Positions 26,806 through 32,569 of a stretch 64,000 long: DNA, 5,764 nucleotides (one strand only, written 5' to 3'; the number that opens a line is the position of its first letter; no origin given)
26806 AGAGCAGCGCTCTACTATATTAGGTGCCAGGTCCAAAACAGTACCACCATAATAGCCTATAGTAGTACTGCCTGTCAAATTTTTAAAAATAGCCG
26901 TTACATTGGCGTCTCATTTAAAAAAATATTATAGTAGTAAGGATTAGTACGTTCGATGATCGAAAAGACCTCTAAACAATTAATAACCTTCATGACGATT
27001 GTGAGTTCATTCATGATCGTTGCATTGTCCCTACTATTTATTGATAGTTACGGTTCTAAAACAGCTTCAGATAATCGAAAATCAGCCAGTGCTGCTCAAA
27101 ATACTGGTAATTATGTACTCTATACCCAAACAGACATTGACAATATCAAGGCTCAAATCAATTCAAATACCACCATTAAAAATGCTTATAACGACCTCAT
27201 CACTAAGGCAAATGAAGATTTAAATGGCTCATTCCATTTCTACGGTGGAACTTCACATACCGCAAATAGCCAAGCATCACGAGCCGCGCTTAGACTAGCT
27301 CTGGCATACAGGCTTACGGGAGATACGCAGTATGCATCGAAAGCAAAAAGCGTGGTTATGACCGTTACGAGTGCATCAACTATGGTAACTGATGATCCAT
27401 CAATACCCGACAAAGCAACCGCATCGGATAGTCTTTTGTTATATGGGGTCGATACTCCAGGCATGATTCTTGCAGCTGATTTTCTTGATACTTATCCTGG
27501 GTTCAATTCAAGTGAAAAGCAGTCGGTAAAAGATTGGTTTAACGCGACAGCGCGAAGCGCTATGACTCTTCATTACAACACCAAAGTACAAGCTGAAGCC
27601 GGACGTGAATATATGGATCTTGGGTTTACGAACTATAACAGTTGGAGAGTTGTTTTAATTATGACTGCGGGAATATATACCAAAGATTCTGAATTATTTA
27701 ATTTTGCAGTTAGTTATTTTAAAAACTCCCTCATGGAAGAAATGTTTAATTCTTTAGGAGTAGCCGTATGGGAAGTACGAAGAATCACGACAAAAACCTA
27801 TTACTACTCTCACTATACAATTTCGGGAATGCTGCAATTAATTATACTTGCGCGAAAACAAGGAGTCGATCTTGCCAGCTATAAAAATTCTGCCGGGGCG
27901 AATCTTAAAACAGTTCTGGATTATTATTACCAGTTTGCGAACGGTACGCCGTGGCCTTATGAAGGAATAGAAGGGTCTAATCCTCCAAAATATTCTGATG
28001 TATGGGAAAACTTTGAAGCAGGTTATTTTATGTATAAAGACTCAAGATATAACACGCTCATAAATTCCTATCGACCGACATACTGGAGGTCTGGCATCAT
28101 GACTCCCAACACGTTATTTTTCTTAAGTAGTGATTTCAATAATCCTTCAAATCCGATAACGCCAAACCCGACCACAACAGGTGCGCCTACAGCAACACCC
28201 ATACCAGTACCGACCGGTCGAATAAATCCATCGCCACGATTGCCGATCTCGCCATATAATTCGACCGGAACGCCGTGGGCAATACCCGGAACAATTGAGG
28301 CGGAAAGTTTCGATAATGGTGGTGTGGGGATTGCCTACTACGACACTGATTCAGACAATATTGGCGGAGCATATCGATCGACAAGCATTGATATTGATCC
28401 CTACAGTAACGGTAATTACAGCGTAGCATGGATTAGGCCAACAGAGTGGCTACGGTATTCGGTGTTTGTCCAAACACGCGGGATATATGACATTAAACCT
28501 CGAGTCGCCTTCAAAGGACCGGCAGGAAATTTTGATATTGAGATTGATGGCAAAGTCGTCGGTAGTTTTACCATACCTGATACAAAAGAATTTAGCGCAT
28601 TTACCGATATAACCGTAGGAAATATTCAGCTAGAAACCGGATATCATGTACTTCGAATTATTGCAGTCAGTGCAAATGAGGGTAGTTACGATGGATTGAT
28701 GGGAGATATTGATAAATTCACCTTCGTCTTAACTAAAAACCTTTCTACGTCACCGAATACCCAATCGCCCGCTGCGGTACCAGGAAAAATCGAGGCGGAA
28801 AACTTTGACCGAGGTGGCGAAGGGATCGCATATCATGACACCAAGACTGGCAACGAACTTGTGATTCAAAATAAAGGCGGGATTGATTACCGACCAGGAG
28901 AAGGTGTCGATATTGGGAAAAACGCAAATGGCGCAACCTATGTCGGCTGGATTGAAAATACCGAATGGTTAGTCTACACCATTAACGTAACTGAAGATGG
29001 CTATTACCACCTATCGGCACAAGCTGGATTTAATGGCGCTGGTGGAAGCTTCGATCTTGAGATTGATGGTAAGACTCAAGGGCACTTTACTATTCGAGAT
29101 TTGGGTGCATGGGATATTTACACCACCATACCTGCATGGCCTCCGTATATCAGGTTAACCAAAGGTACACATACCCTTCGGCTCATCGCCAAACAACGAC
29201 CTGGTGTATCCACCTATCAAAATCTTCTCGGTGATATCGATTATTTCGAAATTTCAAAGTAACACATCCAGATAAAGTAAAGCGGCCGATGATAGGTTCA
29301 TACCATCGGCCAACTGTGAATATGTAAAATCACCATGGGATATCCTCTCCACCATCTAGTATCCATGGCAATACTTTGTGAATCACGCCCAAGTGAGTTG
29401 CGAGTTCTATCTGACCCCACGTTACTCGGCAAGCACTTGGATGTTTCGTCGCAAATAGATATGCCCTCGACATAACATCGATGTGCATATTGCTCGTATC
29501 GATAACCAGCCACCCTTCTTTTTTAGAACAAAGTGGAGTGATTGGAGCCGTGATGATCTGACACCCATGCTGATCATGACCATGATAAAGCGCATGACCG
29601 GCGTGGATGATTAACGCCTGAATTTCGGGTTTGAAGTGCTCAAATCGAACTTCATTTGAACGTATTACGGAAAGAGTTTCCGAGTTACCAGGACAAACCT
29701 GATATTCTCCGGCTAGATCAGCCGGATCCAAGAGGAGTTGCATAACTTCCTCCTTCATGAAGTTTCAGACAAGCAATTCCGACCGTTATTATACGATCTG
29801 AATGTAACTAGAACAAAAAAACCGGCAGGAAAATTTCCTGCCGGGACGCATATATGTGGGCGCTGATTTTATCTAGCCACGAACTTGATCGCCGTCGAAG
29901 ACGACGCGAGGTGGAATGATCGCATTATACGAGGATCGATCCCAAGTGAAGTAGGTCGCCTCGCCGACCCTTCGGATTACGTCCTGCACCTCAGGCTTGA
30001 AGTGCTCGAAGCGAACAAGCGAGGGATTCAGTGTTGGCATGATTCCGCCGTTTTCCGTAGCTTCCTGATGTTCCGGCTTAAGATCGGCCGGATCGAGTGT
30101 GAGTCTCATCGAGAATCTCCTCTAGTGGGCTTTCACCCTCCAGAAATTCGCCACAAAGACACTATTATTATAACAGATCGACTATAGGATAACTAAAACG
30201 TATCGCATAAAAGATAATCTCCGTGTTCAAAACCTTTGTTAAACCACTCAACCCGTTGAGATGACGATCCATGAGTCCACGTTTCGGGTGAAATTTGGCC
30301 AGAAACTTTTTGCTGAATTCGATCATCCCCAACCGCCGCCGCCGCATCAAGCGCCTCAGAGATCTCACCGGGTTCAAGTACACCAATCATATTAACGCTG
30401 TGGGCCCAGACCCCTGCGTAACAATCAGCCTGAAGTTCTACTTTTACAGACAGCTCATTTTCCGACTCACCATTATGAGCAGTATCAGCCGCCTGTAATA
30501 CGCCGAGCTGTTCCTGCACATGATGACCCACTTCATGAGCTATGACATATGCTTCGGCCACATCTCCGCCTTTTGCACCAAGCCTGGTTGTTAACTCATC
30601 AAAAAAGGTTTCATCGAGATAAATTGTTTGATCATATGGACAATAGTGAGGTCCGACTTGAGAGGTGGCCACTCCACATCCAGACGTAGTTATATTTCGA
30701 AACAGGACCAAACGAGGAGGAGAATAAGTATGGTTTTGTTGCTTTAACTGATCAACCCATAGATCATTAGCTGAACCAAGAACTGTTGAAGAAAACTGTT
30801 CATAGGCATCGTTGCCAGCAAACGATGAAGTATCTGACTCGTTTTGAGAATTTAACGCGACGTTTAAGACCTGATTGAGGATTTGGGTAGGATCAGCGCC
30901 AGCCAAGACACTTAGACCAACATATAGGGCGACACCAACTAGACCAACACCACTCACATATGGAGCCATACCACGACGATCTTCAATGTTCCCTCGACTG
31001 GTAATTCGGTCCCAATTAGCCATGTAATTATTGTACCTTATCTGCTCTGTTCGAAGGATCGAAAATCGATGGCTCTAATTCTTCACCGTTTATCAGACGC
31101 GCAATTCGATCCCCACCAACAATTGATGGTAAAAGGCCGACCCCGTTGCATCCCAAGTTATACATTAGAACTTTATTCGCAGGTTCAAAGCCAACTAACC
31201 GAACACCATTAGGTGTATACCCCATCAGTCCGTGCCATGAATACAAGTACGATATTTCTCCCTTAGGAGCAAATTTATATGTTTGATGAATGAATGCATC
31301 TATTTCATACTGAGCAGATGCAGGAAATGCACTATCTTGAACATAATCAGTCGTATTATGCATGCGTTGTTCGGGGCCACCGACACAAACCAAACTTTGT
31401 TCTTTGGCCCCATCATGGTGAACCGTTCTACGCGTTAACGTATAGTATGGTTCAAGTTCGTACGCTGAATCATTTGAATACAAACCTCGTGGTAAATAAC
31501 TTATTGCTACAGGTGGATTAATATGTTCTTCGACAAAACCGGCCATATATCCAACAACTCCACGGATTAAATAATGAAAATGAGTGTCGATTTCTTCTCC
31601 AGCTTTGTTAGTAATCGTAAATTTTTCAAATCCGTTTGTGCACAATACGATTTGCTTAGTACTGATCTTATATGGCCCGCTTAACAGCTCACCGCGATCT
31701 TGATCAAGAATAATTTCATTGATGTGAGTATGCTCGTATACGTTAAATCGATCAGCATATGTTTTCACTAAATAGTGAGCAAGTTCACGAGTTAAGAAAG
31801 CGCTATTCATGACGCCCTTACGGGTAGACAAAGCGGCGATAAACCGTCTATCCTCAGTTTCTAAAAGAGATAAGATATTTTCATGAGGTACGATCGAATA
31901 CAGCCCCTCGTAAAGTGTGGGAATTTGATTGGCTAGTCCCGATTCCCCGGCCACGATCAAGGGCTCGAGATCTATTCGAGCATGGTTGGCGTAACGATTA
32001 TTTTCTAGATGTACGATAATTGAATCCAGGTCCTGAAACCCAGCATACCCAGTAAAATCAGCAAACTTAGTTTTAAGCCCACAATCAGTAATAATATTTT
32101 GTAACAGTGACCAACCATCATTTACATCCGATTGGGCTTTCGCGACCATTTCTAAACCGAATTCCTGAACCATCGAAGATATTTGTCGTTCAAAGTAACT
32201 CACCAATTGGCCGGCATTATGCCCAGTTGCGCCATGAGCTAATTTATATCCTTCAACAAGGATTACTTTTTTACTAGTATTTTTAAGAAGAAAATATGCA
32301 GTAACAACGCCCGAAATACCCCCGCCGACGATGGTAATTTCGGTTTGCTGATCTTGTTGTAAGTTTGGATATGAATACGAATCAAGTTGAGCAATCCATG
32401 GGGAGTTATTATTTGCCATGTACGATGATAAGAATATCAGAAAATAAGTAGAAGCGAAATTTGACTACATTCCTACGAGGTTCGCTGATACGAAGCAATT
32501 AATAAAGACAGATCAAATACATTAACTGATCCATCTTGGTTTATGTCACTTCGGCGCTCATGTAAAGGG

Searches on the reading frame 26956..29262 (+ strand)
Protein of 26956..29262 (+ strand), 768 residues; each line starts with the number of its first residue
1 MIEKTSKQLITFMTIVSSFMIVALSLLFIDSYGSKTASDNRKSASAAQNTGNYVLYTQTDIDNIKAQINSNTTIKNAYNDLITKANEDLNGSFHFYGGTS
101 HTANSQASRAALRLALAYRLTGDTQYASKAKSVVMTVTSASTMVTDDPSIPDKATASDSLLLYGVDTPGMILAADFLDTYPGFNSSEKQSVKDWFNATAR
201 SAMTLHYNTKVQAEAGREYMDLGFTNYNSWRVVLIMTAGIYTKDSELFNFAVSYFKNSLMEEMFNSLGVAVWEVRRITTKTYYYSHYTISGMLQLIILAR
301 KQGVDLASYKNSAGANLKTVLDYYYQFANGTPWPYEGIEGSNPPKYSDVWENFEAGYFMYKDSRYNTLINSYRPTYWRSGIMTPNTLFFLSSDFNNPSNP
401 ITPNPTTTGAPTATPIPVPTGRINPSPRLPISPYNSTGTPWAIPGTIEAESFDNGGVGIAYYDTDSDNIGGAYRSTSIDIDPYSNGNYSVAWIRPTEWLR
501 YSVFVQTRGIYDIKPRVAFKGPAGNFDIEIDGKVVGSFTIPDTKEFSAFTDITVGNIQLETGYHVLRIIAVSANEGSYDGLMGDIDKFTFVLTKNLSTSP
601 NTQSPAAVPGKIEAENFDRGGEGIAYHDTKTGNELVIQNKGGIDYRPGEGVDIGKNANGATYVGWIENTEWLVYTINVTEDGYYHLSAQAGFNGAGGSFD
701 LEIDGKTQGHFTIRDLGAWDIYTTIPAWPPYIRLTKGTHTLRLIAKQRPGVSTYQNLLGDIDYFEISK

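Call 6: search_protein_families(library=pfam, proteins=[window:26956-29262:+], max_evalue=0.01)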
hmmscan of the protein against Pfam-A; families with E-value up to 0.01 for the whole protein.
window:26956-29262:+ (768 aa): 3 families
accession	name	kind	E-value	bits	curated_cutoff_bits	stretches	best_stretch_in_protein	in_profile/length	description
PF03422.21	CBM_6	-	1.3e-28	100.2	28.9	2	644-767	4-124/125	Carbohydrate binding module (family 6)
PF05426.18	Alginate_lyase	-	6.6e-25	88.5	22.2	1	101-329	52-270/275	Alginate lyase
PF18099.7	CBM_35_2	-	1.2e-10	41.9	23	2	474-573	1-103/112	Carbohydrate binding module (family 35)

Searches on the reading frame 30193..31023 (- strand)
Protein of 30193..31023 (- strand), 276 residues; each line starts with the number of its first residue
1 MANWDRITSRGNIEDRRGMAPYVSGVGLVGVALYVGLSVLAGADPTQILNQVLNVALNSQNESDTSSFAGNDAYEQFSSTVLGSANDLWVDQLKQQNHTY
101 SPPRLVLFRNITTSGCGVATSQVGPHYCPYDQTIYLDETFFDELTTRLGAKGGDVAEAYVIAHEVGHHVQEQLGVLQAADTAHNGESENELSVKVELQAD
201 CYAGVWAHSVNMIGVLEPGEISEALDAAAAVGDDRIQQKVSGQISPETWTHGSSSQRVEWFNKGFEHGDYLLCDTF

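Call 6: search_protein_families(library=pfam, proteins=[window:30193-31023:-], max_evalue=0.01)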
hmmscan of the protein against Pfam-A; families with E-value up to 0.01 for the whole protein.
window:30193-31023:- (276 aa): 1 family
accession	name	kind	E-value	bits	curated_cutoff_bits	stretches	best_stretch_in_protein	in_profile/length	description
PF04228.19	Zn_peptidase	-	1.4e-87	294.3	23.2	1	4-276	3-290/290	Putative neutral zinc metallopeptidase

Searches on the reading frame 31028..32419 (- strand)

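Call 6: search_protein_families(library=pfam, proteins=[window:31028-32419:-], max_evalue=0.01)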
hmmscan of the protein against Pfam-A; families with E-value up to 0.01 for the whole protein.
window:31028-32419:- (463 aa): 4 families
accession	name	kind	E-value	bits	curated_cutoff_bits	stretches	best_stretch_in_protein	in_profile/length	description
PF01266.30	DAO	-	6.8e-24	85.5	27.9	1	28-442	2-353/353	FAD dependent oxidoreductase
PF01946.23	Thi4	-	0.0002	21.1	26.2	1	20-93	12-86/235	Thi4 family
PF13450.12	NAD_binding_8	-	0.00049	20.8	21.9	1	30-56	1-26/68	NAD(P)-binding Rossmann-like domain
PF13738.12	Pyr_redox_3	-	0.0035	17.1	30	0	14-95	153-233/305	Pyridine nucleotide-disulphide oxidoreductase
